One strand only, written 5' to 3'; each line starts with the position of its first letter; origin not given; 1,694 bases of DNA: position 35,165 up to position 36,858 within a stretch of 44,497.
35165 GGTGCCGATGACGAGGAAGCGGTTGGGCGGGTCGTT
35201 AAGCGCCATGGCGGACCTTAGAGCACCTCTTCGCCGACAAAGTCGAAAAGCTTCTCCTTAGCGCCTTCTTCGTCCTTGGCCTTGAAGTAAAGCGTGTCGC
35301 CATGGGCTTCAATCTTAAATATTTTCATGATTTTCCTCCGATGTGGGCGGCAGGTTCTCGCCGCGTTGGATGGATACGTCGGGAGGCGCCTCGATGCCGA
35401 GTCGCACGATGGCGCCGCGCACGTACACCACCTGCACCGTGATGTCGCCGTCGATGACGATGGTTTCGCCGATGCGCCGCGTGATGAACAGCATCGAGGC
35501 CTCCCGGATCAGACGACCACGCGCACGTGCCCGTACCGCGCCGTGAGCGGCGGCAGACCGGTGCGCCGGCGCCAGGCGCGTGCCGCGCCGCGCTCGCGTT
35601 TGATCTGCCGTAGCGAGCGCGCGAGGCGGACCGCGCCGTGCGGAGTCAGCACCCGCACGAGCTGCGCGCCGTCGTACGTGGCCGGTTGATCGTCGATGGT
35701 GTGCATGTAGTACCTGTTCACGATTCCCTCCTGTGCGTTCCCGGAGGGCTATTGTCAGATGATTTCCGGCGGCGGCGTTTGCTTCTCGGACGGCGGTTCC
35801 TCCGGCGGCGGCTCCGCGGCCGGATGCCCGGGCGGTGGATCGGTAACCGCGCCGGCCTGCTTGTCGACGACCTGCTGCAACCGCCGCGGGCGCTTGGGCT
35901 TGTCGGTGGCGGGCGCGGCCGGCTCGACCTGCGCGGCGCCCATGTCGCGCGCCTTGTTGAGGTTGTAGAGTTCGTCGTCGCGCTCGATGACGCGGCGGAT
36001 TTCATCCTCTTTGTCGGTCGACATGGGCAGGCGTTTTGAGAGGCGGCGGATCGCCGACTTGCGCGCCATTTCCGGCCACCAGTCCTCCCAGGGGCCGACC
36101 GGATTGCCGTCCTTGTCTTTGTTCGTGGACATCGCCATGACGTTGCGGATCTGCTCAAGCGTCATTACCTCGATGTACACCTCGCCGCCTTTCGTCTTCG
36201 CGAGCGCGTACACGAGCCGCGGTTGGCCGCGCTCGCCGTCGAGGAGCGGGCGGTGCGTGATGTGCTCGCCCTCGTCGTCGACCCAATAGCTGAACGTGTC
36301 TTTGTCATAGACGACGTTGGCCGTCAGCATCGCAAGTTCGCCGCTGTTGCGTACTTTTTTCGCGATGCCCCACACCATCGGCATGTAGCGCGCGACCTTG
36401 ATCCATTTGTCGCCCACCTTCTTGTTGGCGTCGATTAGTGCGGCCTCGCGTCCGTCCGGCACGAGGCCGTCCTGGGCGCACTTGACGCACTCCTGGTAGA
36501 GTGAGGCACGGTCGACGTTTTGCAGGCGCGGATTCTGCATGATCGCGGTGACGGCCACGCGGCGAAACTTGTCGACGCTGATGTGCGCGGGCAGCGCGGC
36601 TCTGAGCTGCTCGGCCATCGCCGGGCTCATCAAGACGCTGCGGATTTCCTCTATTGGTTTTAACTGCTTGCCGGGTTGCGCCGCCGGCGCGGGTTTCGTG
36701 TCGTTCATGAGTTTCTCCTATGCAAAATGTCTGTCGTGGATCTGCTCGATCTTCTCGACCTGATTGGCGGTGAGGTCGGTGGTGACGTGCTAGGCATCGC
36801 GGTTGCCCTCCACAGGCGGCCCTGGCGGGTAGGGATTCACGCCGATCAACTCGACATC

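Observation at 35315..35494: Hidden 59-aa phage gene encodes a CsrA/RsmA-family post-transcriptional regulator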

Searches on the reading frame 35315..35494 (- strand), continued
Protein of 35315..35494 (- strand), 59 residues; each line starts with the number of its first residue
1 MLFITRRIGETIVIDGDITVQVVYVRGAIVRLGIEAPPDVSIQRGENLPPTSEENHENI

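Call 54: fold_search(model_id=the predicted structure, library=pdb)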
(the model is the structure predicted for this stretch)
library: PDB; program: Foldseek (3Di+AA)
matches with E <= 10: 79; with E <= 0.001: 1
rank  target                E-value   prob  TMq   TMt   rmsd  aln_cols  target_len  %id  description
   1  5z38_F                8.2e-04  1.00  0.65  0.66   1.7        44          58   50  Crystal structure of CsrA bound to CesT (released 2018-04-04)
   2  2bti_B                1.8e-03  1.00  0.65  0.68   1.6        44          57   50  Structure-function studies of the RmsA CsrA post-transcriptional global regulator protein family reveals a class of RN (released 2006-01-04)
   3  1vpz_B                1.9e-03  1.00  0.66  0.69   1.6        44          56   48  Crystal structure of a putative carbon storage regulator protein (csra, pa0905) from pseudomonas aeruginosa at 2.05 A  (released 2004-12-14)
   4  5z38_J                2.3e-03  1.00  0.65  0.69   1.7        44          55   50  Crystal structure of CsrA bound to CesT (released 2018-04-04)
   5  5z38_L                2.6e-03  1.00  0.65  0.70   1.6        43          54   49  Crystal structure of CsrA bound to CesT (released 2018-04-04)
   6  5z38_H                2.6e-03  1.00  0.65  0.68   1.7        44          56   50  Crystal structure of CsrA bound to CesT (released 2018-04-04)
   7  1vpz_A                3.2e-03  1.00  0.66  0.68   1.6        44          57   48  Crystal structure of a putative carbon storage regulator protein (csra, pa0905) from pseudomonas aeruginosa at 2.05 A  (released 2004-12-14)
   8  2jpp_MODEL_1_A        3.2e-03  1.00  0.64  0.70   1.7        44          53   50  Structural basis of RsmA/CsrA RNA recognition: Structure of RsmE bound to the Shine-Dalgarno sequence of hcnA  (released 2007-08-21)
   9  2mfc_MODEL_1_A        5.4e-03  1.00  0.63  0.63   1.8        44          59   50  Csr/Rsm protein-RNA recognition - A molecular affinity ruler: RsmZ(SL1)/RsmE(dimer) 2:1 complex (released 2014-02-26)
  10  2bti_A                5.8e-03  1.00  0.66  0.67   1.6        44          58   50  Structure-function studies of the RmsA CsrA post-transcriptional global regulator protein family reveals a class of RN (released 2006-01-04)
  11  5z38_I                9.1e-03  1.00  0.55  0.72   1.6        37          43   51  Crystal structure of CsrA bound to CesT (released 2018-04-04)
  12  7yr6_B                9.1e-03  1.00  0.61  0.65   2.1        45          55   47  Cryo-EM structure of Pseudomonas aeruginosa RsmZ RNA in complex with two RsmA protein dimers (released 2023-05-17)
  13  5z38_E                1.4e-02  1.00  0.54  0.74   1.7        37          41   51  Crystal structure of CsrA bound to CesT (released 2018-04-04)
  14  1y00_MODEL_1_A        1.9e-02  0.99  0.50  0.49   3.4        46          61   50  Solution structure of the Carbon Storage Regulator protein CsrA (released 2005-06-21)
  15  5dmb_D                2.4e-02  1.00  0.64  0.53   1.6        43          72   44  Crystal structure of a translational regulator bound to a flagellar assembly factor (released 2016-08-24)
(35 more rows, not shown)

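Call 55: fold_search(model_id=the predicted structure, library=viral)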
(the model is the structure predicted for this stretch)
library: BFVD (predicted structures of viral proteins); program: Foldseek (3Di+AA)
matches with E <= 10: 180; with E <= 0.001: 0
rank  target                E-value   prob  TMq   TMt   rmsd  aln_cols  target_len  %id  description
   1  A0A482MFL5            1.3e-02  1.00  0.65  0.64   2.0        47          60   34  CsrA-like regulator protein [Serratia phage Parlo]
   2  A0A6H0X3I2            1.3e-02  1.00  0.66  0.57   9.3        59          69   34  CsrA-like transcriptional regulator protein [Klebsiella phage LASTA]
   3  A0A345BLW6            2.1e-02  1.00  0.64  0.61   7.8        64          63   36  Putative Csr like transcritptional regulator [Erwinia phage Pavtok]
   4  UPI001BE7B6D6         2.4e-02  1.00  0.55  0.57   6.9        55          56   29  (no name look-up for this kind of identifier)
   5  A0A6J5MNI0            4.0e-02  1.00  0.61  0.55   2.2        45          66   36  CsrA RNA-binding global regulator CsrA [uncultured Caudovirales phage]
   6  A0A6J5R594            4.9e-02  0.99  0.62  0.56   5.8        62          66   26  Carbon storage regulator [uncultured Caudovirales phage]
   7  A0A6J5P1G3            6.4e-02  0.98  0.58  0.54  12.1        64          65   28  Carbon storage regulator [uncultured Caudovirales phage]
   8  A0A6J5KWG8            6.4e-02  0.90  0.44  0.42   5.8        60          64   20  Uncharacterized protein [uncultured Caudovirales phage]
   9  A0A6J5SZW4            1.1e-01  0.93  0.56  0.52  10.7        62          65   39  CsrA RNA-binding global regulator CsrA [uncultured Caudovirales phage]
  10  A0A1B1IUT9            1.2e-01  0.99  0.60  0.59   2.8        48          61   35  (no name in the UniProt tables at hand)
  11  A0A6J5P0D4            1.3e-01  0.99  0.58  0.52   2.6        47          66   28  Carbon storage regulator [uncultured Caudovirales phage]
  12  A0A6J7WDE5            1.9e-01  1.00  0.66  0.53   1.7        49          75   28  CsrA Carbon storage regulator [uncultured Caudovirales phage]
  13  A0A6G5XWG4            1.9e-01  0.97  0.63  0.60   3.8        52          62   29  (no name in the UniProt tables at hand)
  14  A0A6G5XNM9            2.8e-01  0.63  0.38  0.08   8.1        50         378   16  (no name in the UniProt tables at hand)
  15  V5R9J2                3.2e-01  0.38  0.32  0.37   9.2        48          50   25  (no name in the UniProt tables at hand)
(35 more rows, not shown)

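Call 66: search_dna_similar(query=window:35318-35494:-, collection=plasmids, mode=protein, max_rows=15, max_evalue=0.0001)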
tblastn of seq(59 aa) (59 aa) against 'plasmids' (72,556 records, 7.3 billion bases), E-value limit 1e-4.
Records with a match: 197; places in all: 198; records where one place covers at least 80% of the query: 123.
Best place of each record, by identity: <60% 197.
By first word of the organism name: Pseudomonas 125; Legionella 18; Xanthomonas 16; Piscirickettsia 4; Acinetobacter 4; Alteromonas 3; Klebsiella 3; Escherichia 3; Stutzerimonas 2; Proteus 2; and 16 more.
By predicted mobility (MOB-suite, as given by PLSDB): non-mobilizable 142; conjugative 46; mobilizable 9.
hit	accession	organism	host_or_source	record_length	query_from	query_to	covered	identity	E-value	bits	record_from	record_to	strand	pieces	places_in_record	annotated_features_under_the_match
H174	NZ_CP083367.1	Pseudomonas aeruginosa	Homo sapiens,sputum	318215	1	55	93%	50.9%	5e-6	48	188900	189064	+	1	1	csrA: carbon storage regulator CsrA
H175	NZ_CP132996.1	Pseudomonas aeruginosa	Homo sapiens,sputum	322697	1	55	93%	50.9%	5e-6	48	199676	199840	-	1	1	csrA: carbon storage regulator CsrA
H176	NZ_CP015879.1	Pseudomonas citronellolis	monosample,sludge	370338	1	55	93%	50.9%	5e-6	48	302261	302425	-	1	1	csrA: carbon storage regulator CsrA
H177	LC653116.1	Pseudomonas aeruginosa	-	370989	1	55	93%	50.9%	5e-6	48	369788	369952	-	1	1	csrA: carbon storage regulator | hypothetical protein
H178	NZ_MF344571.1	Pseudomonas aeruginosa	-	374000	1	55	93%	50.9%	5e-6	48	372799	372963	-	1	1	csrA: carbon storage regulator CsrA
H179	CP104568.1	Pseudomonas aeruginosa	Homo sapiens,ear swabs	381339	1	55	93%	50.9%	5e-6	48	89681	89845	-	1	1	csrA: carbon storage regulator CsrA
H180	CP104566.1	Pseudomonas aeruginosa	Homo sapiens,ear swabs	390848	1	55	93%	50.9%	5e-6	48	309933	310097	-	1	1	csrA: carbon storage regulator CsrA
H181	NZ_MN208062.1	Pseudomonas aeruginosa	-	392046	1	55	93%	50.9%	5e-6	48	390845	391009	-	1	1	csrA: carbon storage regulator CsrA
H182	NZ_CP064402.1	Pseudomonas aeruginosa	Homo sapiens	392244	1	55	93%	50.9%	5e-6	48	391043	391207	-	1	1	csrA: carbon storage regulator CsrA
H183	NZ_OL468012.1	Pseudomonas aeruginosa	-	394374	1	55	93%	50.9%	5e-6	48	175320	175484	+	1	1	csrA: carbon storage regulator CsrA | hypothetical protein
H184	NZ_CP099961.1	Pseudomonas aeruginosa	Homo sapiens,sputum,sputum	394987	1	55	93%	50.9%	5e-6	48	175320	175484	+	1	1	csrA: carbon storage regulator CsrA | hypothetical protein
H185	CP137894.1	Pseudomonas aeruginosa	Homo sapiens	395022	1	55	93%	50.9%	5e-6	48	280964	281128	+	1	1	csrA: carbon storage regulator CsrA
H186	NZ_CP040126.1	Pseudomonas aeruginosa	Homo sapiens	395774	1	55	93%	50.9%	5e-6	48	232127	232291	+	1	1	csrA: carbon storage regulator CsrA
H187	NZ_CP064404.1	Pseudomonas aeruginosa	Homo sapiens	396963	1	55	93%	50.9%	5e-6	48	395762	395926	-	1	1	csrA: carbon storage regulator CsrA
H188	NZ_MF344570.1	Pseudomonas aeruginosa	-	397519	1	55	93%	50.9%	5e-6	48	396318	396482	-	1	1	csrA: carbon storage regulator CsrA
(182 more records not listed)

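Call 73: get_annotated_region(hit=H41, flank=5000)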
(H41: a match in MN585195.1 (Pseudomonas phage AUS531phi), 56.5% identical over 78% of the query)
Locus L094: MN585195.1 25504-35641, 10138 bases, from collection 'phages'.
description: Pseudomonas phage AUS531phi, complete genome.
organism: Pseudomonas phage AUS531phi (NCBI taxid 2663264)
taxonomy: Viruses; Duplodnaviria; Heunggongvirae; Uroviricota; Caudoviricetes
host: Pseudomonas aeruginosa; source: -; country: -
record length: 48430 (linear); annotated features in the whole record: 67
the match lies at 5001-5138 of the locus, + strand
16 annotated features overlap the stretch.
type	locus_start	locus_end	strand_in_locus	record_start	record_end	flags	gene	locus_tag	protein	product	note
CDS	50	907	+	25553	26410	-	-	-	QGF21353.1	Cro/CI family transcriptional regulator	-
CDS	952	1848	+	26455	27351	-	-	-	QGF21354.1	hypothetical protein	-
CDS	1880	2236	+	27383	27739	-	-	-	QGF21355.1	hypothetical protein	-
CDS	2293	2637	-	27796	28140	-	-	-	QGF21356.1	hypothetical protein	Hypothetical protein, DUF4175 domain protein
CDS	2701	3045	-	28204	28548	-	-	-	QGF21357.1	hypothetical protein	Phage protein. DUF1654 domain protein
CDS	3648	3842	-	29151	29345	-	-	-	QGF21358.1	GNAT family N-acetyltransferase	-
CDS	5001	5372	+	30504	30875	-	-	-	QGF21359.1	bacteriophage control infection protein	bci, bacteriophage control infection protein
CDS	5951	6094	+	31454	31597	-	-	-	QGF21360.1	hypothetical protein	-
CDS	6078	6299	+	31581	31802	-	-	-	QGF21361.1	hypothetical protein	-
CDS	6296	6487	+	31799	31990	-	-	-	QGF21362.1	hypothetical protein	-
CDS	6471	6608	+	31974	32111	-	-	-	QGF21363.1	hypothetical protein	-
CDS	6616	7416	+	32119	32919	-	-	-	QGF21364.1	PD-(D/E)XK nuclease superfamily protein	PD-(D/E)XK nuclease superfamily; Cas 4 (CRISPR cas)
CDS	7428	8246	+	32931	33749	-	-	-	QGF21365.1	RecT superfamily protein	-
CDS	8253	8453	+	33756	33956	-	-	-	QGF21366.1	hypothetical protein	-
CDS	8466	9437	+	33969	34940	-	-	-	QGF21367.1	cell division protein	cell division protein FtsK, DNA translocase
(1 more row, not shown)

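Call 77: search_protein_representatives(protein=window:35315-35494:-)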
Query: 59 residues. Proteins with E-value up to 0.001 (for the whole library): 8996; up to 1e-10: 30; up to 1e-30: 1. The best 150 are listed.
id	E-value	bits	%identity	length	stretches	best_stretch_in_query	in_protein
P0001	9.4e-31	119.7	100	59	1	1-59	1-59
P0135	1.8e-16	75.0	57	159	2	1-46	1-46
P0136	9.1e-15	69.6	42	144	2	3-54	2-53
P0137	2.9e-14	68.1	45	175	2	1-43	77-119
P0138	6.3e-14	67.0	38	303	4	2-47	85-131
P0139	1.6e-13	65.8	48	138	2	1-46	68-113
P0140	2.0e-13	65.4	47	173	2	2-49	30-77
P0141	3.5e-13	64.7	47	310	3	1-47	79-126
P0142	7.6e-13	63.6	50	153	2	2-46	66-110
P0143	1.5e-12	62.8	48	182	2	1-53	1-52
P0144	1.8e-12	62.5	48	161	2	2-55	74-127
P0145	3.4e-12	61.6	61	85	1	1-54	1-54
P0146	3.5e-12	61.6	44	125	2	1-48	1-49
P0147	3.6e-12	61.5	50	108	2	1-46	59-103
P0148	3.7e-12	61.5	40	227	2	2-49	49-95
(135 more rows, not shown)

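Call 85: search_protein_families(library=pfam, proteins=[L050:8001-8771:+, L032:3971-4720:+, P0138, P0135], max_evalue=0.001)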
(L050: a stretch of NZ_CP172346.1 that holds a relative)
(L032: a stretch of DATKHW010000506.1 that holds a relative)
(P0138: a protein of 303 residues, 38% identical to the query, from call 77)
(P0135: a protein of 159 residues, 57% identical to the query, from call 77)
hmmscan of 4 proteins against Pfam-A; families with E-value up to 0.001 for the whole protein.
L050:8001-8771:+ (256 aa): 2 families
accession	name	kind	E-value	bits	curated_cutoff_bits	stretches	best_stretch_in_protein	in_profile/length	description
PF00072.30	Response_reg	-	2.6e-18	66.6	30.2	1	135-245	1-110/111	Response regulator receiver domain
PF02599.21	CsrA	-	2e-15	56.9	27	1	1-50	1-49/53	Global regulator protein family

L032:3971-4720:+ (249 aa): 2 families
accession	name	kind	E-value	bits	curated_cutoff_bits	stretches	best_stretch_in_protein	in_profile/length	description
PF00072.30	Response_reg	-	2.7e-18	66.6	30.2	1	132-242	2-110/111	Response regulator receiver domain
PF02599.21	CsrA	-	1.2e-14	54.5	27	1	1-49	1-48/53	Global regulator protein family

P0138 (303 aa): 1 family
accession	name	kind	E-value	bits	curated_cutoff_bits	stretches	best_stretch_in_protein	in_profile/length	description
PF02599.21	CsrA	-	9.3e-48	160.4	27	4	85-131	2-47/53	Global regulator protein family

P0135 (159 aa): 1 family
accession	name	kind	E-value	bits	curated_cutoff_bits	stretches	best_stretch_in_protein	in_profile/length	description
PF02599.21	CsrA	-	1.2e-45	153.7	27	2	69-120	1-52/53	Global regulator protein family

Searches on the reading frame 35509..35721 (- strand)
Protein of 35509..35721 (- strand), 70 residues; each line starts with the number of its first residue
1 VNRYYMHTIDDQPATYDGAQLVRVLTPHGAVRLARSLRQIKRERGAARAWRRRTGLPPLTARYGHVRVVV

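Call 4: search_protein_families(library=pfam, proteins=[window:35509-35721:-], max_evalue=0.01)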
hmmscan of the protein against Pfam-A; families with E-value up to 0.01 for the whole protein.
window:35509-35721:- (70 aa): 0 families

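Call 6: search_protein_families(library=phrogs, proteins=[window:35509-35721:-], max_evalue=0.001)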
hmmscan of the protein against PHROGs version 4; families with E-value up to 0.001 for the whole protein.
window:35509-35721:- (70 aa): 0 families

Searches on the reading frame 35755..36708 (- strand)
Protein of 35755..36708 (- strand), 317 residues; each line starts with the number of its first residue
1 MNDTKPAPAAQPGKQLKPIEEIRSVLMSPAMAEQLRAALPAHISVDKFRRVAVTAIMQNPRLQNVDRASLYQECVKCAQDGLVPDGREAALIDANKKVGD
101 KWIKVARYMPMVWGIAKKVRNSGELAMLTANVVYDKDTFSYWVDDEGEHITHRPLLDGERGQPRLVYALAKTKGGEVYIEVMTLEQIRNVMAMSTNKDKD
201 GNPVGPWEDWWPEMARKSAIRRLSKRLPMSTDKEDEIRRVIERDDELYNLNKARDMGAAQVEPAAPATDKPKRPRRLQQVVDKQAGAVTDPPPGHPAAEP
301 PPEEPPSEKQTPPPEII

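Call 4: search_protein_families(library=pfam, proteins=[window:35755-36708:-], max_evalue=0.01)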
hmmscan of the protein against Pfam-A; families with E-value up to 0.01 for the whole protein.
window:35755-36708:- (317 aa): 1 family
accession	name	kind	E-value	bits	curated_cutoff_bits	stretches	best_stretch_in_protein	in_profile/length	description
PF03837.19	RecT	-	8.4e-32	110.8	24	1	47-245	2-186/198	RecT family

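Call 6: search_protein_families(library=phrogs, proteins=[window:35755-36708:-], max_evalue=0.001)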
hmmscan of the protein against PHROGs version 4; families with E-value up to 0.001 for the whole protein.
window:35755-36708:- (317 aa): 2 families
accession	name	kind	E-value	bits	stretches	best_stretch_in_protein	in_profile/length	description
phrog_148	-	DNA, RNA and nucleotide metabolism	2.4e-54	186.4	1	14-293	21-283/387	RecT-like ssDNA annealing protein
phrog_34786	-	unknown function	4.5e-13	50.3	1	17-85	25-92/116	-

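Call 32: search_dna_similar(query=window:35755-36708:-, collection=phages, mode=protein, max_rows=25)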
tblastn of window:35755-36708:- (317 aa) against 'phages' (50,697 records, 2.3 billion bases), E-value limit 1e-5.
Records with a match: 546; places in all: 547; records where one place covers at least 80% of the query: 27.
Best place of each record, by identity: <60% 546.
By first word of the organism name: Mycobacterium 175; Gordonia 118; Arthrobacter 71; Ralstonia 31; Vibrio 18; Bacillus 18; Escherichia 16; Burkholderia 12; Bordetella 9; Propionibacterium 8; and 34 more.
By host as written in the record: Mycobacterium smegmatis mc2 155 129; Gordonia terrae 3612 98; Arthrobacter sp. ATCC 21022 44; - 31; Mycobacterium smegmatis mc#155 14; Escherichia coli 13; Arthrobacter globiformis B-2979 13; Gordonia terrae CAG3 9; and 93 more.
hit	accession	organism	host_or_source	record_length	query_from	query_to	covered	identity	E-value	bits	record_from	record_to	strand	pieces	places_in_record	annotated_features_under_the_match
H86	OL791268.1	Phage zth2-2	-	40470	15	290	87%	42.7%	2e-58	208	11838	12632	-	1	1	record has no annotation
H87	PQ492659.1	Limnohabitans phage DC33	Limnohabitans sp. DCL3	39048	15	271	81%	45.1%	2e-57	205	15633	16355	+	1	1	hypothetical protein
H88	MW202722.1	Caudoviricetes sp.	Manatee Spring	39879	15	232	69%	50.5%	1e-57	205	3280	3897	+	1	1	recombination and repair protein recT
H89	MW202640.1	Caudoviricetes sp.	Manatee Spring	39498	15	246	73%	47.0%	5e-55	198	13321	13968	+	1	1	recombination and repair protein recT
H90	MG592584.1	Vibrio phage 1.214.O._10N.222.54.F11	Vibrio cyclitrophicus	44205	9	266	81%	41.5%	5e-49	181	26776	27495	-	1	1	DNA single-strand annealing protein RecT | hypothetical protein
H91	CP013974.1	Erwinia phage LS-2018a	Erwinia tracheiphila MDcuke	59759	5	232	72%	44.9%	1e-62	220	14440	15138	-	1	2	record has no annotation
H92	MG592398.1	Vibrio phage 1.013.O._10N.286.54.F9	Vibrio cyclitrophicus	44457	27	266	76%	42.5%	6e-49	180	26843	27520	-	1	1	DNA single-strand annealing protein RecT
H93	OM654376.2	Paracoccus phage vB_PmaP_KLEP18-1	Paracoccus marcusii strain KR4M-18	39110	34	266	74%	41.8%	9e-41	157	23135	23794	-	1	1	recombinational DNA repair protein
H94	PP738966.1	Vibrio phage IKEMa6-1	Vibrio sp. K1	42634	26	247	70%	43.3%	1e-51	188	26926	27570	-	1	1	record has no annotation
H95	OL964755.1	Aeromonas phage pAEv1818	Aeromonas sp.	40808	7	247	76%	39.7%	5e-43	163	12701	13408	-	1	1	DNA single-strand annealing protein | exodeoxyribonuclease 8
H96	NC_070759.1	Aeromonas phage pAEv1818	Aeromonas sp.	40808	7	247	76%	39.7%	5e-43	163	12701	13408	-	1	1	DNA single-strand annealing protein | exodeoxyribonuclease 8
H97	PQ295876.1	Ralstonia phage YL1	Ralstonia pseudosolanacearum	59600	1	283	89%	33.3%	3e-34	137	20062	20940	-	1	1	hypothetical protein (x2)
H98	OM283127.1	Burkholderia phage JC1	Burkholderia cenocepacia Van1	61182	11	258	78%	37.2%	6e-39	151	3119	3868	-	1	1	RecT-like protein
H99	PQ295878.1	Ralstonia phage YL3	Ralstonia pseudosolanacearum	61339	17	283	84%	34.3%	3e-35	140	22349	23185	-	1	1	hypothetical protein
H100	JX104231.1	Burkholderia phage BcepMigl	Burkholderia cenocepacia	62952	11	246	74%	38.7%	4e-34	137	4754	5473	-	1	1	RecT-like protein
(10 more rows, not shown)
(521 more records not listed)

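Call 81: find_related_loci(query=window:35755-36708:-, collection=viral_contigs, flank=5000)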
Query window:35755-36708:- (317 aa) in viral_contigs; peptide patterns used: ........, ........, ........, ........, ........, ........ (x = any residue, [..] = any of these).
3 stretches matched a pattern, but none encodes a relative of the query by tblastn (E <= 1e-3).

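Call 83: find_related_loci(query=A4, collection=viral_contigs, flank=5000)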
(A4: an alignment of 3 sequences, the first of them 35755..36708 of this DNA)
Query A4 (317 aa) in viral_contigs; peptide patterns used: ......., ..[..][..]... (x = any residue, [..] = any of these).
75 stretches matched a pattern; 4 encode a relative of the query (tblastn E <= 1e-3); 4 distinct loci.
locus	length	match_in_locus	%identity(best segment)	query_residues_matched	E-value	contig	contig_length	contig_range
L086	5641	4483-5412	66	1-303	4e-133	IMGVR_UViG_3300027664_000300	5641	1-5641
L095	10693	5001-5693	41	14-255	3e-48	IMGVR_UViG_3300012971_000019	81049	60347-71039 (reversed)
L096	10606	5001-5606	37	26-228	3e-42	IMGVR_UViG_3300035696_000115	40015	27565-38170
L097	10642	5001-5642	33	20-231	1e-26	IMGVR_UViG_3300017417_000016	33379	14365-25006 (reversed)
